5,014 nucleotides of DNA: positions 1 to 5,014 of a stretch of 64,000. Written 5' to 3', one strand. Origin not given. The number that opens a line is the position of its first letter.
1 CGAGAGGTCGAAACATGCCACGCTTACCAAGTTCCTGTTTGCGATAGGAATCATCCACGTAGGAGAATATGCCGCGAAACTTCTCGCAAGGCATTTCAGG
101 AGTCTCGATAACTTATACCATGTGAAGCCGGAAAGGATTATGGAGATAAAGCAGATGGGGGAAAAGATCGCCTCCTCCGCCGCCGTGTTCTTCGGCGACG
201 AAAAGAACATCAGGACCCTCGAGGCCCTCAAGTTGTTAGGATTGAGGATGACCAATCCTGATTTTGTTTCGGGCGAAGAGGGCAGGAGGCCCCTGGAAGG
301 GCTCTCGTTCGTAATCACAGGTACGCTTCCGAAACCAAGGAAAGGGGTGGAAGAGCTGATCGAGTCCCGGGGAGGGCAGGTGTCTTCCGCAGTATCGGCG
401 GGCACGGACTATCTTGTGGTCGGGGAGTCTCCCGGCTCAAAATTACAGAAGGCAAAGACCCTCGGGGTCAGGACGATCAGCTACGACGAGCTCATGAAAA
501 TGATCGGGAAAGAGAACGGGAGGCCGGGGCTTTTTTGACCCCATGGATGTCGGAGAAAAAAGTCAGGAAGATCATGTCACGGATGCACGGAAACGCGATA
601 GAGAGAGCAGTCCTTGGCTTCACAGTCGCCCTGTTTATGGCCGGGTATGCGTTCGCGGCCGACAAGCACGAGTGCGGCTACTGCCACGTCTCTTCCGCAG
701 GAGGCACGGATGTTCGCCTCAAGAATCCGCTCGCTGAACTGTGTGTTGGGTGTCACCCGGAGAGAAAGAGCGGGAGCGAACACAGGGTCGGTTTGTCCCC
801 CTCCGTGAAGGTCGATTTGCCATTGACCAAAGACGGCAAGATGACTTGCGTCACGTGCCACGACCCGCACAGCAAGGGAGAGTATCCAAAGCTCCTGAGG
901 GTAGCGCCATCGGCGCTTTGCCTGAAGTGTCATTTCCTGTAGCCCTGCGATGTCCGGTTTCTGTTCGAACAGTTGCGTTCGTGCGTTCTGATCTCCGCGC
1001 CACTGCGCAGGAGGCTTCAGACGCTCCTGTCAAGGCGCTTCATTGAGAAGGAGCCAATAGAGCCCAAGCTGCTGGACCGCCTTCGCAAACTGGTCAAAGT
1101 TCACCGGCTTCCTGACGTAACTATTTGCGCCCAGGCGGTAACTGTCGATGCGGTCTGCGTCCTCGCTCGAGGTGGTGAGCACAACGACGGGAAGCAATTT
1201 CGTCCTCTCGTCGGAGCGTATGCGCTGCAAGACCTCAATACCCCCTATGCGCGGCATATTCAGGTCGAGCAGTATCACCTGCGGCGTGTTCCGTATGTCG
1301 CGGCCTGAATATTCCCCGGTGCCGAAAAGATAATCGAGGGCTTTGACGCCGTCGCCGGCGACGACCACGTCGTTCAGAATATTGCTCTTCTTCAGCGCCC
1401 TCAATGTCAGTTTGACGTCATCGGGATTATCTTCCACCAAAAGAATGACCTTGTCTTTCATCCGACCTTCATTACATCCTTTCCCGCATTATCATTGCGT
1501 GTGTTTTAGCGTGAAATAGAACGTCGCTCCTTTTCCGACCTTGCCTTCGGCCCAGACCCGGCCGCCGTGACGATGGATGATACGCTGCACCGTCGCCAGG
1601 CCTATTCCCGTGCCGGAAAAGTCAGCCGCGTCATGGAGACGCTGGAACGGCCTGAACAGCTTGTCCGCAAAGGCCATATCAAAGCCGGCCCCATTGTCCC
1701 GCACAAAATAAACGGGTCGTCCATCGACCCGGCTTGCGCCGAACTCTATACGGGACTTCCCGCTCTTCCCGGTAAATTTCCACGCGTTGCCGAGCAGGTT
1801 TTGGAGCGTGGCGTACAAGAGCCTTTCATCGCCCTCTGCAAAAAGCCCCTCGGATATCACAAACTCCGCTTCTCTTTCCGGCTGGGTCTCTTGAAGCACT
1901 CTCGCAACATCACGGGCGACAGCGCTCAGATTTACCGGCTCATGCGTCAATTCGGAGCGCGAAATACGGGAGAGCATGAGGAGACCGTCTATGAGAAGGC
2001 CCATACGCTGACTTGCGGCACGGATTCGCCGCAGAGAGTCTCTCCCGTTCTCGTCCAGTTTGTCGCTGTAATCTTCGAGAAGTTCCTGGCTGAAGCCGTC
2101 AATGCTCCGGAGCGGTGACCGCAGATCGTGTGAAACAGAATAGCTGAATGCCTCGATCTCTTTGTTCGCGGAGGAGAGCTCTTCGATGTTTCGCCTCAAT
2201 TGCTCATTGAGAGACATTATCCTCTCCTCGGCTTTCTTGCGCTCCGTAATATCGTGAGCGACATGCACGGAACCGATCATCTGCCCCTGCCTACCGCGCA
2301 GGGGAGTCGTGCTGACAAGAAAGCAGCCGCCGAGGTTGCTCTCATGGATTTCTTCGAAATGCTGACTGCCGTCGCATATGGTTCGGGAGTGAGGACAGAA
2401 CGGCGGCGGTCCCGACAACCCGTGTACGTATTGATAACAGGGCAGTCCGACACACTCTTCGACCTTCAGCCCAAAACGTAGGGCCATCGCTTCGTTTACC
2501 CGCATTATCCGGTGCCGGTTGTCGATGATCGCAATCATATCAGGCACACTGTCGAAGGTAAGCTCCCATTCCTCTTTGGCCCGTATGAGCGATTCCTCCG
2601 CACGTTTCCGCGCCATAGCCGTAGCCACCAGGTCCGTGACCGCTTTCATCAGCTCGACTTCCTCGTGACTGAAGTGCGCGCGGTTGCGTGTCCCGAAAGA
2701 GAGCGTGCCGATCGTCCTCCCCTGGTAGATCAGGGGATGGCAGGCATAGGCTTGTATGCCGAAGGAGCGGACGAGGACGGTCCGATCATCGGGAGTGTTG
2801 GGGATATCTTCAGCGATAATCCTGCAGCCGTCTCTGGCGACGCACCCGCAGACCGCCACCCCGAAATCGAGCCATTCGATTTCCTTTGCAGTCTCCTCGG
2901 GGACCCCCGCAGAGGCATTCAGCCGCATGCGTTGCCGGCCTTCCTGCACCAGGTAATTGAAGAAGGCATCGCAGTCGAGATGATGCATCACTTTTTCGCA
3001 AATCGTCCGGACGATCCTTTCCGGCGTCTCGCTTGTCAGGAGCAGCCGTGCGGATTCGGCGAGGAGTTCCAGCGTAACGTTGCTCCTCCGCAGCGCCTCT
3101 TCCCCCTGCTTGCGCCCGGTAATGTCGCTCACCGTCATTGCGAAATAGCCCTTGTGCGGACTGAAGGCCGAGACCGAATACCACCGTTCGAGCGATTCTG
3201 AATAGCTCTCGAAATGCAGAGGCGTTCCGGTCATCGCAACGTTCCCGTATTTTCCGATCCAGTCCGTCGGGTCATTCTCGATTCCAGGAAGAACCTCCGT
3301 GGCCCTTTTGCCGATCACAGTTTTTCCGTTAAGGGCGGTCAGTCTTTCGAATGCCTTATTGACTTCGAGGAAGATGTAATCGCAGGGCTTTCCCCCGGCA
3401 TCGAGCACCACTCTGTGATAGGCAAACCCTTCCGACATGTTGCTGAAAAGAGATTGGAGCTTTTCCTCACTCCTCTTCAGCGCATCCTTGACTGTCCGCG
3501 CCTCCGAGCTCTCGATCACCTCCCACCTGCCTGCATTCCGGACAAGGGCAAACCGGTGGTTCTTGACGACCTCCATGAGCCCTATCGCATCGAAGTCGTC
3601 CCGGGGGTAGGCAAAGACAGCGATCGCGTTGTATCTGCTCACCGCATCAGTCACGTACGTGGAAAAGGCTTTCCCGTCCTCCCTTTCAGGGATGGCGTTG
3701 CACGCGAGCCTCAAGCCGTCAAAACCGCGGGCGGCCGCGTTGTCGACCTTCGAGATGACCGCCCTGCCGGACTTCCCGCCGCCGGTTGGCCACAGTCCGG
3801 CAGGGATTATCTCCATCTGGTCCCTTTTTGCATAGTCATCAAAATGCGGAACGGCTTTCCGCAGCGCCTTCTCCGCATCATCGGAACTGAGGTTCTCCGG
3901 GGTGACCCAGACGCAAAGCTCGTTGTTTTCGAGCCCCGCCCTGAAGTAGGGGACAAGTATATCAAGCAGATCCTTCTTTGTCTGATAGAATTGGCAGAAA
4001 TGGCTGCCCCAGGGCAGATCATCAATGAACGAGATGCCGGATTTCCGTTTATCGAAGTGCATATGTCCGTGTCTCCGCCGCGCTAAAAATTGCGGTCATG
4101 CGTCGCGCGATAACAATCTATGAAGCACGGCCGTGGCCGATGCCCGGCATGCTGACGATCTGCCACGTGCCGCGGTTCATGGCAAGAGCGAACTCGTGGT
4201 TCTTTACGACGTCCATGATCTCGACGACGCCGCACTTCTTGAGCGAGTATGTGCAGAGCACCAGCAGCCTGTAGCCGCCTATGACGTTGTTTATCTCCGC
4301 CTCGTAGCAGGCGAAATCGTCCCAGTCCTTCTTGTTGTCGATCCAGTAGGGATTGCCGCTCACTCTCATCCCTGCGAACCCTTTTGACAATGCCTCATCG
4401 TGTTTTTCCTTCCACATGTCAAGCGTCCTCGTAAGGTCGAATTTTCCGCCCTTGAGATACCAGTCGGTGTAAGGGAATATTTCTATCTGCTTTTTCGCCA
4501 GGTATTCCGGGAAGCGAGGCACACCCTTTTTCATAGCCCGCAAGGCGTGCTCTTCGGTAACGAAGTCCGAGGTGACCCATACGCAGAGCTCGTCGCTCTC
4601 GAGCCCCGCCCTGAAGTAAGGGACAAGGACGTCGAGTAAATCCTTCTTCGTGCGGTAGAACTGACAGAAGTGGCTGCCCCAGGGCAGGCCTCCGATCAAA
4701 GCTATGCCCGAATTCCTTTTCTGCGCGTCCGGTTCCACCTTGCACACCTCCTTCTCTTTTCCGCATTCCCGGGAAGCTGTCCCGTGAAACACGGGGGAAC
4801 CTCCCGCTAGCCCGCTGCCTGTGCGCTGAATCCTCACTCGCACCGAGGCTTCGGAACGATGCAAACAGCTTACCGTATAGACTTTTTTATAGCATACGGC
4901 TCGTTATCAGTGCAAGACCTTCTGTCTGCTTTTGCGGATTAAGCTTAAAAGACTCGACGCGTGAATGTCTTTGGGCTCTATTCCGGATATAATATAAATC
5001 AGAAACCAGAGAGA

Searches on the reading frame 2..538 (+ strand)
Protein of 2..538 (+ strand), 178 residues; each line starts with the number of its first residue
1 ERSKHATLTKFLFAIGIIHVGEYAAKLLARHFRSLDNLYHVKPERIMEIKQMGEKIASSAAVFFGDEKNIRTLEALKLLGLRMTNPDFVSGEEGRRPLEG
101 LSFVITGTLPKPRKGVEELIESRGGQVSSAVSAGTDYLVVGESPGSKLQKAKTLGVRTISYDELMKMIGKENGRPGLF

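Call 54: search_protein_families(library=pfam, proteins=[window:2-538:+], max_evalue=0.00001)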
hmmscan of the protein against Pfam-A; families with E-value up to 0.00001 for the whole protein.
window:2-538:+ (178 aa): 3 families
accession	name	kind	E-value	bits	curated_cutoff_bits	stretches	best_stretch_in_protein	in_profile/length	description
PF12826.13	HHH_2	-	5.3e-18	65.4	27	1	10-72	1-63/64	Helix-hairpin-helix motif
PF00533.33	BRCT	-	7.8e-13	48.9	21.3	1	95-168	3-78/78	BRCA1 C Terminus (BRCT) domain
PF12738.14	PTCB-BRCT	-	2e-06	28.2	22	1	104-161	4-61/63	twin BRCT domain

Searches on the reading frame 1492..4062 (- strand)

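Call 54: search_protein_families(library=pfam, proteins=[window:1492-4062:-], max_evalue=0.00001)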
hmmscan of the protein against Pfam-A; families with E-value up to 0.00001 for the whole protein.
window:1492-4062:- (856 aa): 10 families
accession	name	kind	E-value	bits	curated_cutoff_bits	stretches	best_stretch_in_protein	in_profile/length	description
PF14417.12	MEDS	-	3.5e-27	95.6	29.8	1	21-170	2-161/161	MEDS: MEthanogen/methylotroph, DcmR Sensory domain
PF08448.16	PAS_4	-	2.8e-22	79.5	23.1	1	503-609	1-109/110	PAS fold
PF02518.31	HATPase_c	-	7.8e-22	78.3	26.4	1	744-855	1-110/111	Histidine kinase-, DNA gyrase B-, and HSP90-like ATPase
PF13185.12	GAF_2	-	2.8e-17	63.6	28.6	1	345-483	2-135/136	GAF domain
PF01590.32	GAF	-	1.1e-15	58.7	22.4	1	347-482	2-132/133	GAF domain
PF00512.31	HisKA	-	6.1e-13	49.1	26.9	1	638-701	4-64/66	His Kinase A (phospho-acceptor) domain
PF13188.13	PAS_8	-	5.3e-12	45.6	21.8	0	501-542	5-43/65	PAS domain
PF13426.13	PAS_9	-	2.2e-11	44.4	27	1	507-607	1-103/103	PAS domain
PF00989.32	PAS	-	1.4e-10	41.6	22.6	0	498-605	2-113/113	PAS fold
PF13492.12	GAF_3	-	1.5e-09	38.8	27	1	347-485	2-129/129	GAF domain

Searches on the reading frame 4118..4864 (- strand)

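Call 54: search_protein_families(library=pfam, proteins=[window:4118-4864:-], max_evalue=0.00001)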
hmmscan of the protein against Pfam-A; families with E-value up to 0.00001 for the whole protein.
window:4118-4864:- (248 aa): 1 family
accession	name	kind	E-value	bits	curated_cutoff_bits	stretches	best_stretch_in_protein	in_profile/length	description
PF14417.12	MEDS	-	1.5e-44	152.1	29.8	1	65-223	2-160/161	MEDS: MEthanogen/methylotroph, DcmR Sensory domain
